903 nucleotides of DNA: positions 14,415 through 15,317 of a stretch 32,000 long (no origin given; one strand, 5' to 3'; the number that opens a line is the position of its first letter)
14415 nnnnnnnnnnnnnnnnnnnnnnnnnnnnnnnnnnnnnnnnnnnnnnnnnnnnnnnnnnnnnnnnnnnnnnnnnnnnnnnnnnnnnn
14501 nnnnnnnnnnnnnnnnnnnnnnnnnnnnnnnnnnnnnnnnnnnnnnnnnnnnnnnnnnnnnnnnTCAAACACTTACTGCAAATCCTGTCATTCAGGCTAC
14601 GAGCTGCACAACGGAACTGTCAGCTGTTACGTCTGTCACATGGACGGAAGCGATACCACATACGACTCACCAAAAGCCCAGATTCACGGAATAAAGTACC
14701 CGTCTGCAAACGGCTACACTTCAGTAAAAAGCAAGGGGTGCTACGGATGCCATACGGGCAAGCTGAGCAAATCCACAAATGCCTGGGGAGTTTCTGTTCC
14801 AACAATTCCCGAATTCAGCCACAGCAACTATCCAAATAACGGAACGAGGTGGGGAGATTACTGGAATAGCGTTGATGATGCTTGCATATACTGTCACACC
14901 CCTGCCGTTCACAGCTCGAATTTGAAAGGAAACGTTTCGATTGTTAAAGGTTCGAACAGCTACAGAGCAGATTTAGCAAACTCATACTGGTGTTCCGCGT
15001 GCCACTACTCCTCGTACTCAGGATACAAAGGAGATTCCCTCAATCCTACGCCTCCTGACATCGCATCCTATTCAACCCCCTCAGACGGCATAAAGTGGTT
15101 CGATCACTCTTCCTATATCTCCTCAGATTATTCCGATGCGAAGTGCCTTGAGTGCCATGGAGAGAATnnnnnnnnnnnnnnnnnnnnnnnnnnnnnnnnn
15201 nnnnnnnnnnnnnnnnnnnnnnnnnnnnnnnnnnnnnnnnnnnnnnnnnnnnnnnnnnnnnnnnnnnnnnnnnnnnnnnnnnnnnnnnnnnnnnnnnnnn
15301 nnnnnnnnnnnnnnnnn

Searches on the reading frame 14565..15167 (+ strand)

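Call 78: search_protein_families(library=pfam, proteins=[window:14565-15167:+], max_evalue=0.1)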
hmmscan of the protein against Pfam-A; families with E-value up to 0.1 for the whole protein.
window:14565-15167:+ (201 aa): 5 families
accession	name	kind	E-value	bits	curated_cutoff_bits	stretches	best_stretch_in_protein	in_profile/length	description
PF14522.11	Cytochrome_C7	-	1.2e-05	25.5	24.8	1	103-151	12-52/67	Cytochrome c7 and related cytochrome c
PF22113.1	Mtrc-MtrF_II-IV_dom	-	1.6e-05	24.9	30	1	2-150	6-166/176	Outer membrane cytochrome MtrC/MtrF-like, domains II/IV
PF09699.15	Paired_CXXCH_1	-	0.0015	18.6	20.6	0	55-65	28-38/41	Doubled CXXCH motif (Paired_CXXCH_1)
PF02085.21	Cytochrom_CIII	-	0.0016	19.2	22.9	1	4-69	32-88/101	Class III cytochrome C family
PF14537.11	Cytochrom_c3_2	-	0.0017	19.2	25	0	97-148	28-65/79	Cytochrome c3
